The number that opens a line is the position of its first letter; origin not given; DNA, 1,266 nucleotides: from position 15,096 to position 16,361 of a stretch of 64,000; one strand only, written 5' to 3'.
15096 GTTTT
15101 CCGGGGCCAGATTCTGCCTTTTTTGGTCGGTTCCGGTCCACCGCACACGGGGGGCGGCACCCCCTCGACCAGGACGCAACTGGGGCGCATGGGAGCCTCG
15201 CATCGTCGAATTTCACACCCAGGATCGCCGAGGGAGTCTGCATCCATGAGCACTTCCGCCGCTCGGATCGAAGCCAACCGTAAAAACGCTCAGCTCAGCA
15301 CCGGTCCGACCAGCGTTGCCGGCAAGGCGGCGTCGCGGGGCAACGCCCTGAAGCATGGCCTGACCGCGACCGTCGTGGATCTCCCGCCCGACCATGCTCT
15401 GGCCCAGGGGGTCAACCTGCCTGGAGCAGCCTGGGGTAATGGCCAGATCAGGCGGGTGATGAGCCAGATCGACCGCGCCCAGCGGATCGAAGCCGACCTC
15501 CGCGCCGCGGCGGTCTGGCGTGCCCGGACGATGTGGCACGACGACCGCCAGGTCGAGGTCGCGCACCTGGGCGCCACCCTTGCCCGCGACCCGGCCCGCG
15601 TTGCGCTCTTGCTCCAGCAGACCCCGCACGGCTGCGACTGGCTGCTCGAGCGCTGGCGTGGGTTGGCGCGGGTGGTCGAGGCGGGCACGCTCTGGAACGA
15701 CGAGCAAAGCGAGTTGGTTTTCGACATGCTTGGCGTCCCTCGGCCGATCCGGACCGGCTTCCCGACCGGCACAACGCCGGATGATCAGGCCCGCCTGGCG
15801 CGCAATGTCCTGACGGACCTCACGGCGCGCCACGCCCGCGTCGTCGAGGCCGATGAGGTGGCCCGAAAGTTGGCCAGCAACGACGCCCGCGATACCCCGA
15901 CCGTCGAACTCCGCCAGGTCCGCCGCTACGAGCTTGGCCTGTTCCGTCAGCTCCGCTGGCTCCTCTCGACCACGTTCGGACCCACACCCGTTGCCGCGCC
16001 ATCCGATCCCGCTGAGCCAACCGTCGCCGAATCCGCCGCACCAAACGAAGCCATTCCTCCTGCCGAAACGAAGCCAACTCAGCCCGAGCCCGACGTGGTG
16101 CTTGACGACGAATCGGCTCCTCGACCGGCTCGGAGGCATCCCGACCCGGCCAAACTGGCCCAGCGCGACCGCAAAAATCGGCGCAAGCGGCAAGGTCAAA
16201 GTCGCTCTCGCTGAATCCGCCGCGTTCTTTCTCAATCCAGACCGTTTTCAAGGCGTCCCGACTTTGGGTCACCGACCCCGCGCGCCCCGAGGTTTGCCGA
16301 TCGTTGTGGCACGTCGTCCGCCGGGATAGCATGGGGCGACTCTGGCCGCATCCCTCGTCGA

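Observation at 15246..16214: Two-member paralogous protein family (15246-16214 and 54311-55405) with a strongly conserved N-terminal motif and a shared upstream DNA motif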

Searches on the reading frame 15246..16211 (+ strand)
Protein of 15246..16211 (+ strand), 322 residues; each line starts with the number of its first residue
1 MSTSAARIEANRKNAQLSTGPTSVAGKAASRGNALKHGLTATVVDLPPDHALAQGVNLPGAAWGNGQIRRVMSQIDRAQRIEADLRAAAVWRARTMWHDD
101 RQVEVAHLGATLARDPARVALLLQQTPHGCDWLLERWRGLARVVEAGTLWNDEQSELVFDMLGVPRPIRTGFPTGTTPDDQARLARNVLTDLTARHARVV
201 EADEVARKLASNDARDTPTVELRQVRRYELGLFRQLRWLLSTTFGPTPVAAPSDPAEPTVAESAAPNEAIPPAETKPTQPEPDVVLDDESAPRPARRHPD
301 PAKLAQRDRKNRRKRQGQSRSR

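Call 5: search_protein_families(library=pfam, proteins=[window:15246-16211:+], max_evalue=1)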
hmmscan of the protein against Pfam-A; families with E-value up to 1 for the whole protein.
window:15246-16211:+ (322 aa): 0 families

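Call 6: search_protein_families(library=ncbifam, proteins=[window:15246-16211:+], max_evalue=1)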
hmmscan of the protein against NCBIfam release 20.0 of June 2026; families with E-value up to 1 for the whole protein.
window:15246-16211:+ (322 aa): 0 families

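Call 19: list_cluster_members(proteins=[P0001, window:15246-16211:+, P0003, P0022, P0009])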
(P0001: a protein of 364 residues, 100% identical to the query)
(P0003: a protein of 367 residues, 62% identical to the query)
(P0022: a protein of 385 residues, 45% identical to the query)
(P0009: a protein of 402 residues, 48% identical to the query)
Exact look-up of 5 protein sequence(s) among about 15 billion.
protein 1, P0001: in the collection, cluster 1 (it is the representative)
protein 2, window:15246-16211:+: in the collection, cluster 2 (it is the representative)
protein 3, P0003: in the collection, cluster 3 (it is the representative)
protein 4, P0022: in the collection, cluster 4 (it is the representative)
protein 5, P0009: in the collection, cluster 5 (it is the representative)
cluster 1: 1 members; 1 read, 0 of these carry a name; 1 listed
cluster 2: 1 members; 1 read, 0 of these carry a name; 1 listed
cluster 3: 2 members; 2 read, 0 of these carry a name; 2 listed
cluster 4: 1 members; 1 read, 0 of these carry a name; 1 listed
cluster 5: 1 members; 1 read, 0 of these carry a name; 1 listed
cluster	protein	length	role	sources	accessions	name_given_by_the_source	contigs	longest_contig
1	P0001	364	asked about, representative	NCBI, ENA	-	-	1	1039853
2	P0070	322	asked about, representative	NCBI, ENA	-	-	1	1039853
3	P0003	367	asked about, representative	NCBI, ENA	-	-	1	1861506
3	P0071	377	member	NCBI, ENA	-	-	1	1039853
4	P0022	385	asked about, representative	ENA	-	-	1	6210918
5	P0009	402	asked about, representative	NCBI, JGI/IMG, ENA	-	-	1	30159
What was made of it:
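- A third paralogue lies on the same 1.04-Mb contig (call 19).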

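Call 20: search_protein_representatives(protein=window:15246-16211:+)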
Query: 322 residues. Proteins with E-value up to 0.001 (for the whole library): 4533; up to 1e-10: 839; up to 1e-30: 60. The best 150 are listed.
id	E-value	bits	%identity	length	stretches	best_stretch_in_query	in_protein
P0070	9.2e-208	704.9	100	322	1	1-322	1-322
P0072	4.1e-65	236.4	49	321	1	1-320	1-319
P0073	5.4e-61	222.9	52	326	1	2-313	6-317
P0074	1.6e-56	208.2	49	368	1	4-297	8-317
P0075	2.8e-55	204.1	47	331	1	3-320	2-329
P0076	1.5e-52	195.1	43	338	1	2-295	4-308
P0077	1.8e-48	181.7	47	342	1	3-282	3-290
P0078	1.4e-46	175.5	43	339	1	2-285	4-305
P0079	2.0e-45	171.7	41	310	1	3-243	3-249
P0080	2.2e-45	171.6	40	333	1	3-302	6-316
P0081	7.0e-45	169.9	44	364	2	4-243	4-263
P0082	7.6e-45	169.8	45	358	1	4-268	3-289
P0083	1.1e-44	169.3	45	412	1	3-264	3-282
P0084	5.6e-44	167.0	42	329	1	2-299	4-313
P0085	1.1e-42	162.7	43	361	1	3-303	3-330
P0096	2.0e-37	145.5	36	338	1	1-264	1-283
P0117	3.4e-32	128.3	38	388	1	7-280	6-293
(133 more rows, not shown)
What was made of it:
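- phmmer against 1.84 billion representatives found 4,533 clusters at E <= 1e-3 and 839 at E <= 1e-10 (call 20).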

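Call 40: search_protein_families(library=phrogs, proteins=[window:15246-16211:+, P0117], max_evalue=1)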
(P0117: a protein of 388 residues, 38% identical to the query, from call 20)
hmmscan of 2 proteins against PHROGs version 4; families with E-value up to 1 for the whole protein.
window:15246-16211:+ (322 aa): 0 families

P0117 (388 aa): 2 families
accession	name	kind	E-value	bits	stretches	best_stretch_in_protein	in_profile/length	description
phrog_16331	-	unknown function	0.2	12.8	1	50-79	30-59/74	-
phrog_31679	-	unknown function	0.24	12.3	1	101-120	27-46/52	-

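Call 41: search_protein_families(library=padloc, proteins=[window:15246-16211:+, P0117], max_evalue=1)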
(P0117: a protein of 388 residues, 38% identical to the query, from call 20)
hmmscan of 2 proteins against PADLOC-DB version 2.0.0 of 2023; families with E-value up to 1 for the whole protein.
window:15246-16211:+ (322 aa): 0 families

P0117 (388 aa): 0 families

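Call 60: find_homologous_proteins(query=window:15246-16211:+)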
Query window:15246-16211:+ (322 aa): 76 proteins with E <= 0.001 among 8000 candidates.
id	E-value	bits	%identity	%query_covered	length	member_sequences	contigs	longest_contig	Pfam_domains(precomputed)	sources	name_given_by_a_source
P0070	2.9e-207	705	100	100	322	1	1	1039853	-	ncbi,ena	-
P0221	6.8e-66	241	44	98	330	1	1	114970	-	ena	-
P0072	1.3e-64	236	45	100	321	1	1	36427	-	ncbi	-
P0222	4.4e-64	235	45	95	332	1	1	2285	-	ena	-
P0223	5.4e-64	234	44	95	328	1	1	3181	-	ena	-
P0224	4.3e-61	225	44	97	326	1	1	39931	-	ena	-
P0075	8.7e-55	204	46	88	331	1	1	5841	-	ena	-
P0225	1.4e-50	190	41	93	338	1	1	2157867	-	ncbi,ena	-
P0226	2.5e-48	183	45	78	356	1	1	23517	-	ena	-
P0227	1.0e-42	164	37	97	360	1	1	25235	-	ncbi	-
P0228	1.8e-42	164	35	94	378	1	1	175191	-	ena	-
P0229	3.7e-40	156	36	93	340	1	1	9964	-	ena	-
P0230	4.4e-40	156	38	92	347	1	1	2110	-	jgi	jgi:hypothetical protein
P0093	2.6e-38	150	36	93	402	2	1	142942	-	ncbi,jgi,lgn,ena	-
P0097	7.6e-37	145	35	96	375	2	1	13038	-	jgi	-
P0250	2.5e-7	48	67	16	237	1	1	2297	-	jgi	jgi:hypothetical protein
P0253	5.2e-7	47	73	10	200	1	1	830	-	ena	-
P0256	1.9e-6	45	67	13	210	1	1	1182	-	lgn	-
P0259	9.4e-6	43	56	17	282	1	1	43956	-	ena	-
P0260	1.0e-5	43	70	14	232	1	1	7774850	-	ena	-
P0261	1.2e-5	43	65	16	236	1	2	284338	-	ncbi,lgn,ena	-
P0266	3.8e-5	41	68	12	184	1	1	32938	-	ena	-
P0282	4.6e-4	38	63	13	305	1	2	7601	-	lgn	-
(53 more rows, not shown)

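Call 61: find_encoding_contigs(protein=P0221, flank=5000, max_places=2)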
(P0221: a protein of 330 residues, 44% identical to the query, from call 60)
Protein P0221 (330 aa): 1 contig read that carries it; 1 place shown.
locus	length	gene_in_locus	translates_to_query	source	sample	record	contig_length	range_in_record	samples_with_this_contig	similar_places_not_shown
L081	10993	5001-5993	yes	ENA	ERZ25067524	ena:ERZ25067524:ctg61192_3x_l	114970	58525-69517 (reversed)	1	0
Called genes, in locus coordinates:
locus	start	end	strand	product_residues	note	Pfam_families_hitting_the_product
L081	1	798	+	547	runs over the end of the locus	-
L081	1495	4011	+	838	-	PF13620:CarboxypepD_reg (weak), PF17210:SdrD_B, PF17802:SpaA (weak), PF22904:NOMO1-like_2nd (weak), PF13620:CarboxypepD_reg (weak), PF17210:SdrD_B, PF17802:SpaA, PF17210:SdrD_B, +4 more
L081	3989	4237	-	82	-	-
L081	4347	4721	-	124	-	PF00072:Response_reg (weak)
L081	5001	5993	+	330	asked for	-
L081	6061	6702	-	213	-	PF00881:Nitroreductase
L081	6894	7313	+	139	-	PF07876:Dabb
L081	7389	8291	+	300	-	PF01790:LGT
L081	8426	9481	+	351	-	PF08240:ADH_N, PF01262:AlaDh_PNT_C (weak), PF00107:ADH_zinc_N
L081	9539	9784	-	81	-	-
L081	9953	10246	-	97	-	-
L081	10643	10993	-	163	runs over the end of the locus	PF00916:Sulfate_transp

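Call 62: find_encoding_contigs(protein=P0224, flank=5000, max_places=2)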
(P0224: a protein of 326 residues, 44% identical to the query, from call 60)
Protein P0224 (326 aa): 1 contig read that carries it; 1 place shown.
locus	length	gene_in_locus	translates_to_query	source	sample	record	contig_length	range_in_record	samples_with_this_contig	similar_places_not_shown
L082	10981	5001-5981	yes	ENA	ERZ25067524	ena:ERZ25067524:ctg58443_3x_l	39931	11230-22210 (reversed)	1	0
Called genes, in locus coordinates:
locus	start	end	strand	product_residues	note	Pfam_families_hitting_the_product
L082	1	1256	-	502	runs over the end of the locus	PF00158:Sigma54_activat, PF14532:Sigma54_activ_2, PF00004:AAA (weak), PF07728:AAA_5 (weak), PF25601:AAA_lid_14, PF02954:HTH_8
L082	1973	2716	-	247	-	PF04476:4HFCP_synth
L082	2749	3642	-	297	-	PF00929:RNase_T, PF13280:WYL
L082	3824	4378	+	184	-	PF00188:CAP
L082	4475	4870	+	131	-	-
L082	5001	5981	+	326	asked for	-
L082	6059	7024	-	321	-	PF00753:Lactamase_B, PF12706:Lactamase_B_2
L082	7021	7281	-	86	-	PF11213:DUF3006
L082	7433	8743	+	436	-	-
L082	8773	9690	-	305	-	PF01913:FTR, PF02741:FTR_C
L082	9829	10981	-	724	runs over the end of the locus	PF00884:Sulfatase, PF16347:SGSH_C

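Call 66: search_dna_similar(query=window:15246-16211:+, collection=plasmids, mode=protein, max_evalue=0.001, max_rows=30)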
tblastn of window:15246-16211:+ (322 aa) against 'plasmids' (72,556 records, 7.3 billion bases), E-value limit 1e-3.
Records with a match: 1; places in all: 1; records where one place covers at least 80% of the query: 0.
Best place of each record, by identity: <60% 1.
By first word of the organism name: Planctomyces 1.
By predicted mobility (MOB-suite, as given by PLSDB): non-mobilizable 1.
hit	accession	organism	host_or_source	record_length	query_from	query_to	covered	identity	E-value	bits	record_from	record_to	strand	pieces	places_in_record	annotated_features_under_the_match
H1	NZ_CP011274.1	Planctomyces sp. SH-PL62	cell culture,sugar beet rhizosphere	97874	6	163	49%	27.7%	3e-5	53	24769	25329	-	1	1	hypothetical protein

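Call 67: search_dna_similar(query=window:15246-16211:+, collection=phages, mode=protein, max_evalue=0.001, max_rows=20)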
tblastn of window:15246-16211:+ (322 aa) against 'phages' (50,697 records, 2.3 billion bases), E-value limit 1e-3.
No match.
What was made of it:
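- The family is nearly absent from plasmids and absent from phages (calls 66, 67).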

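Call 68: get_annotated_region(hit=H1, flank=6000)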
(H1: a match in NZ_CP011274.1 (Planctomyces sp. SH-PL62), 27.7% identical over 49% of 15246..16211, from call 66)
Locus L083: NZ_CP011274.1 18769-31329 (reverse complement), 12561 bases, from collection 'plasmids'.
description: Planctomyces sp. SH-PL62 plasmid pPL62-1, complete sequence
organism: Planctomyces sp. SH-PL62 (NCBI taxid 1636152)
taxonomy: Bacteria; Planctomycetota; Planctomycetia; Planctomycetales; Planctomycetaceae; Planctomyces; Planctomyces sp. SH-PL62
host: -; source: cell culture,sugar beet rhizosphere; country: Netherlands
typing (MOB-suite, as given by PLSDB): non-mobilizable; replicon rep_cluster_171
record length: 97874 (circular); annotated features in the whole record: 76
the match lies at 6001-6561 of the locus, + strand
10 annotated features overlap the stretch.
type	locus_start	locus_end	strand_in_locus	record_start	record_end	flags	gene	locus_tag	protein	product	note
CDS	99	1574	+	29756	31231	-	-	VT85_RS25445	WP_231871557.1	sigma-54 dependent transcriptional regulator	GO:0006355 - regulation of DNA-templated transcription [Evidence IEA]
CDS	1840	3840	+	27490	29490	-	-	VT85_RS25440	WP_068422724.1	AI-2E family transporter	GO:1905887 - autoinducer AI-2 transmembrane transport [Evidence IEA]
CDS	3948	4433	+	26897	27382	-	-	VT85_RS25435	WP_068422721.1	CBS domain-containing protein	-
CDS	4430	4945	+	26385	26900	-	-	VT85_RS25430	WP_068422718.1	hypothetical protein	-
CDS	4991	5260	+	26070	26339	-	-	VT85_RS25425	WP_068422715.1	DUF883 family protein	-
CDS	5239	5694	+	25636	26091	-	-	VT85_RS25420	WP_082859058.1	phage holin family protein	-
CDS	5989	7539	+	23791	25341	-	-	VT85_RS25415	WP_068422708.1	hypothetical protein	-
CDS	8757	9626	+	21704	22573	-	-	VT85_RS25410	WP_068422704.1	ParA family protein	-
CDS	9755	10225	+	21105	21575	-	-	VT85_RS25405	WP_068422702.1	hypothetical protein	-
CDS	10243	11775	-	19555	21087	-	-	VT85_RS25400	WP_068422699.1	replication initiator protein A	-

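Call 72: search_protein_families(library=pfam, proteins=[P0256, P0261, P0282, P0253, P0266, P0250, P0117, P0096, P0259], max_evalue=1)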
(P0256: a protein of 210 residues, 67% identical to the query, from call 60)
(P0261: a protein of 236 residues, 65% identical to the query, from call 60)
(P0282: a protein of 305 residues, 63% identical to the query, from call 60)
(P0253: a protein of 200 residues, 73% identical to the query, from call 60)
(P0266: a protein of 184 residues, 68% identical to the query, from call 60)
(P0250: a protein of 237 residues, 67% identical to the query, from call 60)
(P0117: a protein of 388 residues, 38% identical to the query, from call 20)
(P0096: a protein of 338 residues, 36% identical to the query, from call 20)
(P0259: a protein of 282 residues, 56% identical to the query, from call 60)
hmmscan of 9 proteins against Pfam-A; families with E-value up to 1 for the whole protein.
P0256 (210 aa): 0 families

P0261 (236 aa): 1 family
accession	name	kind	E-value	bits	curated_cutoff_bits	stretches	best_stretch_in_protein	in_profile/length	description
PF24912.1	SH3_TNRC18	-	0.13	12.4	27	1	40-61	7-28/58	TNRC18-like,(4.1.1) SH3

P0282 (305 aa): 4 families
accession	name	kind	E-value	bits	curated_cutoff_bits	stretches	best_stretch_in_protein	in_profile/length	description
PF19551.4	DUF6074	-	0.022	15.4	27.2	1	237-276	38-77/83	Family of unknown function (DUF6074)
PF00766.25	ETF_alpha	-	0.15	12.5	27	1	43-72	4-32/81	Electron transfer flavoprotein FAD-binding domain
PF22264.1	DUF6952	-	0.29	12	27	1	170-208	7-45/79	Family of unknown function (DUF6952)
PF01850.27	PIN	-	0.45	11.6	23.6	1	194-263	18-83/120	PIN domain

P0253 (200 aa): 0 families

P0266 (184 aa): 0 families

P0250 (237 aa): 4 families
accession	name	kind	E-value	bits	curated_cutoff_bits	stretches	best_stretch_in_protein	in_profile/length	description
PF08765.17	Mor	-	0.037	14.5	24.9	0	25-80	29-82/107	Mor transcription activator family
PF11594.13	Med28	-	0.15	13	29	0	149-200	7-55/102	Mediator complex subunit 28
PF14451.12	Ub-Mut7C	-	0.21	11.9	23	0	29-65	29-65/81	Mut7-C ubiquitin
PF08717.15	CoV_NSP8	-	0.25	11.7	27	1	124-170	41-85/197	Coronavirus replicase NSP8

P0117 (388 aa): 1 family
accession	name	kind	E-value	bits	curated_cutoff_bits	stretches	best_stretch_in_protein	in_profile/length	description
PF05887.16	Trypan_PARP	-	0.21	12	100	1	323-359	88-129/134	Procyclic acidic repetitive protein (PARP)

P0096 (338 aa): 0 families

P0259 (282 aa): 1 family
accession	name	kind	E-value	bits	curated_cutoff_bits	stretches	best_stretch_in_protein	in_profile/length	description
PF10646.14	Germane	-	0.097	13.7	23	1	71-156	26-105/117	Sporulation and spore germination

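Call 73: find_encoding_contigs(protein=P0261, flank=6000, max_places=3)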
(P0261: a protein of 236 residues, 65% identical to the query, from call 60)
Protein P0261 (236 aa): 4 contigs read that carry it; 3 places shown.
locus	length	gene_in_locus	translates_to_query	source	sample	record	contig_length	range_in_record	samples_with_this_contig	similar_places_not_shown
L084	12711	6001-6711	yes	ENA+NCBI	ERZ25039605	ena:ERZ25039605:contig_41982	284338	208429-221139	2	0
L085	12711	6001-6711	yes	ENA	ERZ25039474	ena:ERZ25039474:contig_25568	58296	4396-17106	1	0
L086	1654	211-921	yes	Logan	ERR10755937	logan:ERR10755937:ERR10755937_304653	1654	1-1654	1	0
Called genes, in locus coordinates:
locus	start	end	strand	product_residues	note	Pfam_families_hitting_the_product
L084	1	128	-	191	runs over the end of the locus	-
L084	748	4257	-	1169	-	-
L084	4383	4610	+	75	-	-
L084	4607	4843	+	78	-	-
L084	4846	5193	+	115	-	PF02452:PemK_toxin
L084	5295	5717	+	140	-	PF04191:PEMT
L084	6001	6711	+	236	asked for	-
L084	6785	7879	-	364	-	PF01435:Peptidase_M48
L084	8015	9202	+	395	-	PF00266:Aminotran_5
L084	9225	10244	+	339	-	PF08240:ADH_N, PF16912:Glu_dehyd_C (weak), PF00107:ADH_zinc_N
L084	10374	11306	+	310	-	PF00248:Aldo_ket_red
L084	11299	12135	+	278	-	PF04909:Amidohydro_2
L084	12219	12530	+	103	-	PF00829:Ribosomal_L21p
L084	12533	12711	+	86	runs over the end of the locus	PF01016:Ribosomal_L27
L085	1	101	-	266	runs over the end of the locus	-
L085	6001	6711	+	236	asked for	-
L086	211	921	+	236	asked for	-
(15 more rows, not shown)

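Call 74: find_encoding_contigs(protein=P0260, flank=6000, max_places=3)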
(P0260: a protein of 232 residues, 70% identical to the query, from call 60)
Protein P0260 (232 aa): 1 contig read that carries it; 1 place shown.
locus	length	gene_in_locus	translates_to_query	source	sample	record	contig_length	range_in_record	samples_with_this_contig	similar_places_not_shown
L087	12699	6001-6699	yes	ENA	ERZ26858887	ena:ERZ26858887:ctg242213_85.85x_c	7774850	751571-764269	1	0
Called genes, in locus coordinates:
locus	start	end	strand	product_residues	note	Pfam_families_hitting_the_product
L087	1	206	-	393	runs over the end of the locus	PF01041:DegT_DnrJ_EryC1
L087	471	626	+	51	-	PF03683:UPF0175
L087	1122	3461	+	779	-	-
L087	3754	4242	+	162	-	-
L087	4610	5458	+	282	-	-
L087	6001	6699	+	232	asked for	-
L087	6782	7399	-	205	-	PF03162:Y_phosphatase2, PF22741:PTP-NADK (faint), PF22785:Tc-R-P (weak), PF00782:DSPc (weak)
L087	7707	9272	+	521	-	PF02366:PMT (weak), PF13231:PMT_2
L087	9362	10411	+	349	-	PF05685:Uma2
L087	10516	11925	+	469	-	-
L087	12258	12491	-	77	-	-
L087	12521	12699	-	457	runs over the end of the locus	PF06689:zf-C4_ClpX, PF05496:RuvB_N (faint), PF07724:AAA_2, PF07728:AAA_5 (faint), PF00004:AAA, PF10431:ClpB_D2-small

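Call 75: find_encoding_contigs(protein=P0259, flank=6000, max_places=3)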
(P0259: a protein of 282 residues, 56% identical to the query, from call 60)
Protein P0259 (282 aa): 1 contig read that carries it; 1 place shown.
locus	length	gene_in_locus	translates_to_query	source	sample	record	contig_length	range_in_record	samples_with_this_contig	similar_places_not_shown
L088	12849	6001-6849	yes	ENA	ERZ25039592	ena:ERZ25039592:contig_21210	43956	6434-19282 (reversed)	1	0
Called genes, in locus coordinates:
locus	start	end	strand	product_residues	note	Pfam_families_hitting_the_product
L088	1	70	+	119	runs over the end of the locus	PF18480:DUF5615 (weak)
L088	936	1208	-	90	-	PF18480:DUF5615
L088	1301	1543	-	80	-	PF04255:DUF433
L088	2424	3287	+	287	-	PF00753:Lactamase_B, PF23023:Anti-Pycsar_Apyc1, PF12706:Lactamase_B_2 (weak)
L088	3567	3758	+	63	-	PF13701:DDE_Tnp_1_4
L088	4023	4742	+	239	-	PF01609:DDE_Tnp_1, PF13701:DDE_Tnp_1_4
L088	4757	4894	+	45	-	-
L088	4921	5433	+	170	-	-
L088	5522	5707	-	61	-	PF04255:DUF433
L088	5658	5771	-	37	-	-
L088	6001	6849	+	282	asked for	-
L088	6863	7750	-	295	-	PF13354:Beta-lactamase2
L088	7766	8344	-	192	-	PF02245:Pur_DNA_glyco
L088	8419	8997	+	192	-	PF02834:LigT_PEase, PF13563:2_5_RNA_ligase2, PF10469:AKAP7_NLS (faint), PF02834:LigT_PEase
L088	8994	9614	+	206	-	PF02660:G3P_acyltransf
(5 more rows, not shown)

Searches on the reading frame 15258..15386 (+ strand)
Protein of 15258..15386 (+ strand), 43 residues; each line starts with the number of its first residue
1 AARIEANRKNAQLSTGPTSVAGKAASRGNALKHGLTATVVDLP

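Call 101: find_homologous_proteins(query=A6, max_evalue=0.01)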
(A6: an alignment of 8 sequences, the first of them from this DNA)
Query A6 (8 sequences) (43 aa, profile of the alignment): 364 proteins with E <= 0.01 among 371 candidates; the best 120 are listed.
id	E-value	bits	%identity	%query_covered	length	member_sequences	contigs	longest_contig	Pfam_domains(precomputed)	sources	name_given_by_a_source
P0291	2.8e-20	89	64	91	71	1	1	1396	-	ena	-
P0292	3.6e-19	86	64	91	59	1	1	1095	-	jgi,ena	-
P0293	4.0e-19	85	70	63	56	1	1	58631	-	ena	-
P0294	5.5e-19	85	61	95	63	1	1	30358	-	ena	-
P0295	1.2e-18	84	63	88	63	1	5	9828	-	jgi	jgi:hypothetical protein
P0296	1.6e-18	83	61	88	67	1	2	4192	-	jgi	jgi:hypothetical protein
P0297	1.7e-18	83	58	88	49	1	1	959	-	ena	-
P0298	2.3e-18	83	61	88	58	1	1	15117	-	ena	-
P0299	2.4e-18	83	68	88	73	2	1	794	-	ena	-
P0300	2.5e-18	83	60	98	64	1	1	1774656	-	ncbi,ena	-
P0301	2.5e-18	83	63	93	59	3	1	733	-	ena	-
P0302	3.0e-18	83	67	91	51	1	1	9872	-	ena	-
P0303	3.5e-18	82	61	88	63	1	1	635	-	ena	-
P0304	3.8e-18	82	63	93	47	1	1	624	-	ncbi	-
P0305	4.5e-18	82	61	88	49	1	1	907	-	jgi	-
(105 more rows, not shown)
